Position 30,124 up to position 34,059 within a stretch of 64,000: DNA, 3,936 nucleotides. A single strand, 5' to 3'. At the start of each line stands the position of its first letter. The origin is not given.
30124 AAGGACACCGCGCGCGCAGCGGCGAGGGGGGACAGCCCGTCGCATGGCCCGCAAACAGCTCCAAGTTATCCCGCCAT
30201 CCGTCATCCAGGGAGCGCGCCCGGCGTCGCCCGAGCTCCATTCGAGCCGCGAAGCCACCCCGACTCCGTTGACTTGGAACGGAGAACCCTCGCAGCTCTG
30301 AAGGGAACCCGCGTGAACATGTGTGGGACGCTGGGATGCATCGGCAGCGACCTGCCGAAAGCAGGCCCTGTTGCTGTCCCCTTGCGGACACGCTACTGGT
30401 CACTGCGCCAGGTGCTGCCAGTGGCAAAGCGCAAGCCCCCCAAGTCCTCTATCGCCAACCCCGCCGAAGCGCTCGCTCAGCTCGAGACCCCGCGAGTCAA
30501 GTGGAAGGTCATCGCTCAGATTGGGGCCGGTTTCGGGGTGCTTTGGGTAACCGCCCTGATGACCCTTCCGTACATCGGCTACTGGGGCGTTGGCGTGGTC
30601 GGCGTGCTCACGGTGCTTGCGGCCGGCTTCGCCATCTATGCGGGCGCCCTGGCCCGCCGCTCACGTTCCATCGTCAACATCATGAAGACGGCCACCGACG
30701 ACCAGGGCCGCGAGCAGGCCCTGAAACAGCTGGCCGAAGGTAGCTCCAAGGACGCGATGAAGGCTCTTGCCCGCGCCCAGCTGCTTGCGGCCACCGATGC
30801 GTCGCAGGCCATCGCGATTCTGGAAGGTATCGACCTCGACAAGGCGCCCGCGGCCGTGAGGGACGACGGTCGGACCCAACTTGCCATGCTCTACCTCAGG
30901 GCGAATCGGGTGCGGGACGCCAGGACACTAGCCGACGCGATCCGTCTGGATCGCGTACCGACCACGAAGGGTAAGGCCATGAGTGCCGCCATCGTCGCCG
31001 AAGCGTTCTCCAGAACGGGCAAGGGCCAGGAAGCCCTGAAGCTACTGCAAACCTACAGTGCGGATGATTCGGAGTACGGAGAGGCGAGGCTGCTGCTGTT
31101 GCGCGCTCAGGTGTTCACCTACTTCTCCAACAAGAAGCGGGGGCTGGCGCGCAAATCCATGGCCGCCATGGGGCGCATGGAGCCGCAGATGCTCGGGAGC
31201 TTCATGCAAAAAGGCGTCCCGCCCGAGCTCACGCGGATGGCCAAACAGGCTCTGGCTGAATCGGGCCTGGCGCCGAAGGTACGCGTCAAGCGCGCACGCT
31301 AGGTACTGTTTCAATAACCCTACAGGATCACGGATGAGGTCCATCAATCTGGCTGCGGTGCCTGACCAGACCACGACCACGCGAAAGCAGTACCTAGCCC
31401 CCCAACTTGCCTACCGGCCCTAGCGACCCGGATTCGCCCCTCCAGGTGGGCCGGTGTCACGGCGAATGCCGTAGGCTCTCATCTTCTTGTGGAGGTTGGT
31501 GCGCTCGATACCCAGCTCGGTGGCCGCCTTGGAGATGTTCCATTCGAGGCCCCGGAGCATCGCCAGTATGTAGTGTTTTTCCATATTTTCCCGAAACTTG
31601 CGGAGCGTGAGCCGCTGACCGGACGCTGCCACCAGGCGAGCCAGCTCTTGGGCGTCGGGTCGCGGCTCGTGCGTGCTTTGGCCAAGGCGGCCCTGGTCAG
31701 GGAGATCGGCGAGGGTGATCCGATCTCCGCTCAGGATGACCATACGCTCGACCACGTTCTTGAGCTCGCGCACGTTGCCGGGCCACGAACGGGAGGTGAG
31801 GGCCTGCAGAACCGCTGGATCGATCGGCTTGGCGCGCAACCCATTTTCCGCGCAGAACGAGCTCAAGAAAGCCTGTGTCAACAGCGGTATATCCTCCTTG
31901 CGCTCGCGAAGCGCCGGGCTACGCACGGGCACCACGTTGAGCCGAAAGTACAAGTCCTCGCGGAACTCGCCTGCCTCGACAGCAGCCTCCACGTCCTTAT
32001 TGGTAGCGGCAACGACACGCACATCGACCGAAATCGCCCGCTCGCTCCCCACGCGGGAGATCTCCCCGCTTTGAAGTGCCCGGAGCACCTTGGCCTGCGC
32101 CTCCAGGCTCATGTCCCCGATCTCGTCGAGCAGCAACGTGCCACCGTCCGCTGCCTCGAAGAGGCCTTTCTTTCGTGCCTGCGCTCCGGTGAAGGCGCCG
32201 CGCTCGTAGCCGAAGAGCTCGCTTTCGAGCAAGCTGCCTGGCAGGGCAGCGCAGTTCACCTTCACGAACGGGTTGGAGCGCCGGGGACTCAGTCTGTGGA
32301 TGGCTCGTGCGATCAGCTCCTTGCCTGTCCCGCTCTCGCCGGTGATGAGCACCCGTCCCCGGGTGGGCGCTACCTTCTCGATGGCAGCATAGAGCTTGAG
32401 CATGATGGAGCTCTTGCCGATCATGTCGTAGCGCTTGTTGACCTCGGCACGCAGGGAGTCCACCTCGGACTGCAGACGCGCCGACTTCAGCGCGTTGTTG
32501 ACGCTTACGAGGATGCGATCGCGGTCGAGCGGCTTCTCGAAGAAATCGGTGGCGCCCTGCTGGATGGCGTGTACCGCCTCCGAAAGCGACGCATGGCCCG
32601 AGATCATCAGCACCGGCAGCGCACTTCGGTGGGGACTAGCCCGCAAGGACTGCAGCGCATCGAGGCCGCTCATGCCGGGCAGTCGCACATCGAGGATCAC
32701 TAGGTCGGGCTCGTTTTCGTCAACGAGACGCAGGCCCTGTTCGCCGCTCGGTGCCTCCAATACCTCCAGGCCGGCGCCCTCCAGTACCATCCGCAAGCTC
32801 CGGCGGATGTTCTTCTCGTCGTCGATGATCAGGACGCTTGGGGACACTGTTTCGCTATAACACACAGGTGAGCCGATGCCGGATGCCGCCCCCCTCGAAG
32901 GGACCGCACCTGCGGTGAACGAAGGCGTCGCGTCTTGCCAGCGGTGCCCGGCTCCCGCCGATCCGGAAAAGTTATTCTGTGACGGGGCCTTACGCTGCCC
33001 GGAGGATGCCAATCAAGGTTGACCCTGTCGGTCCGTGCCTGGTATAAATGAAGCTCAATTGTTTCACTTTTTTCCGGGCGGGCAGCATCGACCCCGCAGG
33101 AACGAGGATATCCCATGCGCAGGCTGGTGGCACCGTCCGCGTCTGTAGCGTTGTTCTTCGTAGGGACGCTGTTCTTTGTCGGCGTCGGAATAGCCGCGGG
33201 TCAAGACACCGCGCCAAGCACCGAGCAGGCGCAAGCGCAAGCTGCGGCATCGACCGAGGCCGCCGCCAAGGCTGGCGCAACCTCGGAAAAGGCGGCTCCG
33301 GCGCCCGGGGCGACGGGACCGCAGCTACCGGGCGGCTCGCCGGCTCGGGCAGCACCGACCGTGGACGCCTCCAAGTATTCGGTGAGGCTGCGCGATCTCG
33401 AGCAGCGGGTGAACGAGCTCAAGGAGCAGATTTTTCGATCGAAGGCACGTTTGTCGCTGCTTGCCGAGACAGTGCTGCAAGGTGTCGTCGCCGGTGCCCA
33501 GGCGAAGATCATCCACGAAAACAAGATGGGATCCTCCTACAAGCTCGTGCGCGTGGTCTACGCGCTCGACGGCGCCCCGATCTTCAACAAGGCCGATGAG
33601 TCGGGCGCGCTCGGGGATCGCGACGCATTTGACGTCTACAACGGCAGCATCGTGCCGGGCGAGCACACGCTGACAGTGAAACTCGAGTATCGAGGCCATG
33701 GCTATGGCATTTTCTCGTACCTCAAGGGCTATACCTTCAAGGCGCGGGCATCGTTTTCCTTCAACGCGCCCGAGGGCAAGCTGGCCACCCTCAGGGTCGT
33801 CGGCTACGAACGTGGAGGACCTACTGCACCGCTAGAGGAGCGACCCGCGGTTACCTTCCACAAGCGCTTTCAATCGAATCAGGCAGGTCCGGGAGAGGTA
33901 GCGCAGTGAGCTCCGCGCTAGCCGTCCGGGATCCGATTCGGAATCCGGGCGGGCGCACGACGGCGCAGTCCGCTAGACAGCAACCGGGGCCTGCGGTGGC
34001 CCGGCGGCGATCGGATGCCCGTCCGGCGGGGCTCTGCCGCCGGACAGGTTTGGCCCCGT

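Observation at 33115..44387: Seven-gene, translationally coupled Glt/Nfs-like trans-envelope operon with non-canonical composition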

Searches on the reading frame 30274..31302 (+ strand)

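Call 10: search_protein_families(library=pfam, proteins=[window:30274-31302:+], max_evalue=0.001)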
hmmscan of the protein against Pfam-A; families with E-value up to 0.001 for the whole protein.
window:30274-31302:+ (342 aa): 1 family
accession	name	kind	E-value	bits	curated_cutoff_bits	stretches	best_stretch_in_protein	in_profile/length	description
PF14559.12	TPR_19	-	1.1e-05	26.2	25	0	170-229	1-57/68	Tetratricopeptide repeat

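Call 89: search_protein_families(library=ncbifam, proteins=[window:30274-31302:+], max_evalue=0.001)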
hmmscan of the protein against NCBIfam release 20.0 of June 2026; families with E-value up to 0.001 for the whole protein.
window:30274-31302:+ (342 aa): 1 family
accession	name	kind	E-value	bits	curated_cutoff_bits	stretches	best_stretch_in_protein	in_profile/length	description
NF052415.1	T3SS_chap_SctY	equivalog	4e-05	24.1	70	1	203-297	12-101/106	type III secretion apparatus assembly chaperone SctY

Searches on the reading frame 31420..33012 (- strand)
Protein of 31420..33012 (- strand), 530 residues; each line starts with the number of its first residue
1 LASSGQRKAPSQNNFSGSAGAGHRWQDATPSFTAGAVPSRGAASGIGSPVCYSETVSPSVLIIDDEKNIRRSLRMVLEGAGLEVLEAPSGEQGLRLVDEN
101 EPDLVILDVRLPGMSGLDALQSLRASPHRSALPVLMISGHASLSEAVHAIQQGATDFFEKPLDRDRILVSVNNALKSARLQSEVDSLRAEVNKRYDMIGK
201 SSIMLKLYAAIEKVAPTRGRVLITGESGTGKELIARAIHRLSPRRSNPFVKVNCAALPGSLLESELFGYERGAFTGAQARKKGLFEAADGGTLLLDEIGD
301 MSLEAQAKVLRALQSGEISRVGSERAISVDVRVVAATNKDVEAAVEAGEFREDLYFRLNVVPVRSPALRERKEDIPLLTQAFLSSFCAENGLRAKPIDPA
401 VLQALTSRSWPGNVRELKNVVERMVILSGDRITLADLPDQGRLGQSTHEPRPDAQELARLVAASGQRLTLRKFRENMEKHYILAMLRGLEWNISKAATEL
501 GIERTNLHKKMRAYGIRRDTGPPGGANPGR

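Call 10: search_protein_families(library=pfam, proteins=[window:31420-33012:-], max_evalue=0.001)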
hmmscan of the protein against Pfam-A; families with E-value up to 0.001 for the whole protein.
window:31420-33012:- (530 aa): 10 families
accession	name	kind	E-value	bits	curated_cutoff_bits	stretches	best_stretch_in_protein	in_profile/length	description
PF00158.32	Sigma54_activat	-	6.6e-72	241.1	20.2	1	197-363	1-167/168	Sigma-54 interaction domain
PF00072.30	Response_reg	-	8.1e-30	103.7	30.2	1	60-171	1-110/111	Response regulator receiver domain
PF25601.1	AAA_lid_14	-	1.6e-24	85.9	27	1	369-449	1-82/87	AAA+ ATPase lid domain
PF14532.12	Sigma54_activ_2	-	1e-22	81.3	25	1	198-368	1-138/138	Sigma-54 interaction domain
PF02954.25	HTH_8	-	1.5e-10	41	22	1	474-514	2-42/42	Bacterial regulatory protein, Fis family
PF07728.20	AAA_5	-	9.8e-05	22.8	22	1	221-339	2-123/139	AAA domain (dynein-related subfamily)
PF01078.27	Mg_chelatase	-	0.00022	21.1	20.3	0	215-245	19-49/207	Magnesium chelatase, subunit ChlI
PF00493.29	MCM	-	0.0004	20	23.3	1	200-339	33-173/224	MCM P-loop domain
PF00004.35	AAA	-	0.0005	21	21.2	0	221-339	1-110/131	ATPase family associated with various cellular activities (AAA)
PF13191.12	AAA_16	-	0.00053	20.9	32.6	0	206-260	11-64/167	AAA ATPase domain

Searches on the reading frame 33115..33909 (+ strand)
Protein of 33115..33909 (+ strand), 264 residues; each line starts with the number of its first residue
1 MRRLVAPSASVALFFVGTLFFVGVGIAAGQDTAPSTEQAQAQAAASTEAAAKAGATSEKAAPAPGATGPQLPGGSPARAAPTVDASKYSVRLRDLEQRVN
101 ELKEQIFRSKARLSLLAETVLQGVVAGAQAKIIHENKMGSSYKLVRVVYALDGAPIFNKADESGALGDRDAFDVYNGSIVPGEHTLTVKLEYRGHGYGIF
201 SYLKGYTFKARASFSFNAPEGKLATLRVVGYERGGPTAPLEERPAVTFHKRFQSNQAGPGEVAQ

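Call 4: search_protein_families(library=pfam, proteins=[window:33115-33909:+], max_evalue=0.01)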
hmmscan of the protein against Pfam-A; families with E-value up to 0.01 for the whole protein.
window:33115-33909:+ (264 aa): 0 families

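Call 5: search_protein_families(library=ncbifam, proteins=[window:33115-33909:+], max_evalue=0.01)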
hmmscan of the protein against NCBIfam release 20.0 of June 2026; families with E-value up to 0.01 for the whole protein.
window:33115-33909:+ (264 aa): 1 family
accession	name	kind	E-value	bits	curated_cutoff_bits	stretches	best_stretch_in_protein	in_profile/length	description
TIGR03734.1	PRTRC_parB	hypoth_equivalog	0.0095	14.5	278.6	0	37-141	327-425/555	PRTRC system ParB family protein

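Call 26: find_homologous_proteins(query=window:33115-33909:+, max_evalue=0.001)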
Query window:33115-33909:+ (264 aa): 2059 proteins with E <= 0.001 among 8000 candidates; the best 120 are listed.
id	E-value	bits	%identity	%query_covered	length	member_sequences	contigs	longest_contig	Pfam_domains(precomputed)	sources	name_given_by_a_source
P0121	8.0e-165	564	100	100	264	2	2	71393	-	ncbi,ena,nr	ncbi:MAG: hypothetical protein MJD61_19655 [Proteobacteria bacterium]|nr:hypothetical protein [Pseud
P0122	6.0e-94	332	62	100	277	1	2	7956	-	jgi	jgi:hypothetical protein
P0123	9.2e-94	332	64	97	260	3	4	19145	-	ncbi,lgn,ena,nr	ncbi:MAG: hypothetical protein OXT09_28320 [Myxococcales bacterium]|nr:hypothetical protein [Myxococ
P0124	3.9e-93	330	62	100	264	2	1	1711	-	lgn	-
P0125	9.6e-93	328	82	64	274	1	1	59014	-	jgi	jgi:hypothetical protein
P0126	1.2e-92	328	76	74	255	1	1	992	-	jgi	-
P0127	2.0e-92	327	80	66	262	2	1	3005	-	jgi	-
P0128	6.9e-92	325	64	94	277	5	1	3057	-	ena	-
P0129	8.7e-92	325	81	65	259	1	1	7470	-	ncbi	ncbi:MAG: hypothetical protein ABW321_15635, partial [Polyangiales bacterium]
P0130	1.2e-91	325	57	98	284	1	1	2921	-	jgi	jgi:hypothetical protein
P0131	1.8e-91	324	57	98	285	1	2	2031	-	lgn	-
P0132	2.1e-91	324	76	71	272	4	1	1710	-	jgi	jgi:hypothetical protein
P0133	2.2e-91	324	80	65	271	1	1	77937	-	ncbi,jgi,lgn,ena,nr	ncbi:MAG: hypothetical protein OEZ06_21015 [Myxococcales bacterium]|nr:hypothetical protein [Myxococ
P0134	3.1e-91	323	62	97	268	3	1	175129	-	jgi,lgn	-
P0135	3.6e-91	323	58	99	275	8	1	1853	-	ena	-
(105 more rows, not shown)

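Call 32: predict_structure(alignment_id=A1)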
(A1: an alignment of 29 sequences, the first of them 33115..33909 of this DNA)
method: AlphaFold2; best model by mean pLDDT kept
length: 264 residues; sequences in the alignment: 29
mean_pLDDT: 70.3   pTM: 0.51
mean pLDDT of the five models: 70.3, 69.3, 62.9, 43.4, 40.2
residues with pLDDT >= 90: 86; 70-90: 73; 50-70: 27; < 50: 78
segments of 3 or more residues with pLDDT < 50: 1-4, 17-79, 257-264
pLDDT, mean of each block of 10 residues (from residue 1): 46 50 41 34 32 29 34 39 69 93 95 81 70 90 93 95 86 93 94 83 88 93 91 75 82 63 39
secondary structure, 60 per line:
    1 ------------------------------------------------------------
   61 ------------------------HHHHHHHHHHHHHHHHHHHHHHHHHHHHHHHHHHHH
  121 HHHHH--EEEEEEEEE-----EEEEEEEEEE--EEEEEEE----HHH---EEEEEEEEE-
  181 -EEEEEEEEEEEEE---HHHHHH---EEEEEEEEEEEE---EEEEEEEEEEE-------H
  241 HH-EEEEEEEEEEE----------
elements in order: H85-125 E128-136 E142-151 E154-160 E171-179 E182-194 H198-203 E207-218 E222-232 E244-254

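Call 39: fold_search(model_id=the predicted structure, library=pdb)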
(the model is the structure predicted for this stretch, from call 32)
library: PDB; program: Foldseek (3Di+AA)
matches with E <= 10: 836; with E <= 0.001: 0
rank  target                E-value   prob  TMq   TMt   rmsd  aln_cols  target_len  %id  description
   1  5a9d_A                3.1e-03  1.00  0.25  0.33   6.5       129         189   10  Crystal structure of the extracellular domain of PepT1 (released 2015-09-09)
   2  8vlv_A                3.3e-03  0.99  0.25  0.14   8.1       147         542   10  Cryo-EM structure of human HGSNAT in inactive state (released 2024-06-26)
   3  8jl4_A                3.7e-03  1.00  0.25  0.14   6.3       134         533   10  membrane proteins (released 2024-05-22)
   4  7pmx_A                5.8e-03  1.00  0.25  0.11   6.0       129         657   11  HsPepT1 bound to Ala-Phe in the outward facing open conformation (released 2021-10-20)
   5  8jkv_A                6.8e-03  0.98  0.23  0.13   6.7       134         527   11  membrane proteins (released 2024-05-22)
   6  4h40_B                8.6e-03  0.98  0.25  0.23  12.7       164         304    8  Crystal structure of a putative cell adhesion protein (BF2867) from Bacteroides fragilis NCTC 9343 at 2.57 A resolutio (released 2012-10-03)
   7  8tu9_A                1.1e-02  0.97  0.25  0.14   6.1       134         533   10  Cryo-EM structure of HGSNAT-acetyl-CoA complex at pH 7.5 (released 2024-02-07)
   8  8vlg_A                1.2e-02  0.98  0.24  0.13   9.0       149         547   11  Cryo-EM structure of human HGSNAT bound with Acetyl-CoA and substrate analog (released 2024-06-26)
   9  8vlu_A                1.4e-02  0.98  0.25  0.13   7.3       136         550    7  Cryo-EM structure of human HGSNAT bound with CoA (released 2024-06-26)
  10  8vkj_A                1.5e-02  0.98  0.25  0.13   7.6       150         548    9  Cryo-EM structure of human HGSNAT bound with Acetyl-CoA (released 2024-06-26)
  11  3qva_C                1.6e-02  0.97  0.25  0.50   6.2       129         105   12  Structure of Klebsiella pneumoniae 5-hydroxyisourate hydrolase (released 2011-08-24)
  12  3qva_B                2.0e-02  0.96  0.24  0.47   6.0       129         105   11  Structure of Klebsiella pneumoniae 5-hydroxyisourate hydrolase (released 2011-08-24)
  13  7djl_C                2.4e-02  0.98  0.26  0.16   4.3       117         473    8  Structure of four truncated and mutated forms of quenching protein (released 2022-06-08)
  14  8vly_A                2.4e-02  0.96  0.24  0.14   6.1       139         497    9  Cryo-EM structure of human HGSNAT in transition state (released 2024-06-26)
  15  2try_A                2.4e-02  0.80  0.23  0.39   7.5       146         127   12  TERTIARY STRUCTURES OF THREE AMYLOIDOGENIC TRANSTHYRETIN VARIANTS AND IMPLICATIONS FOR AMYLOID FIBRIL FORMATION (released 1997-04-21)
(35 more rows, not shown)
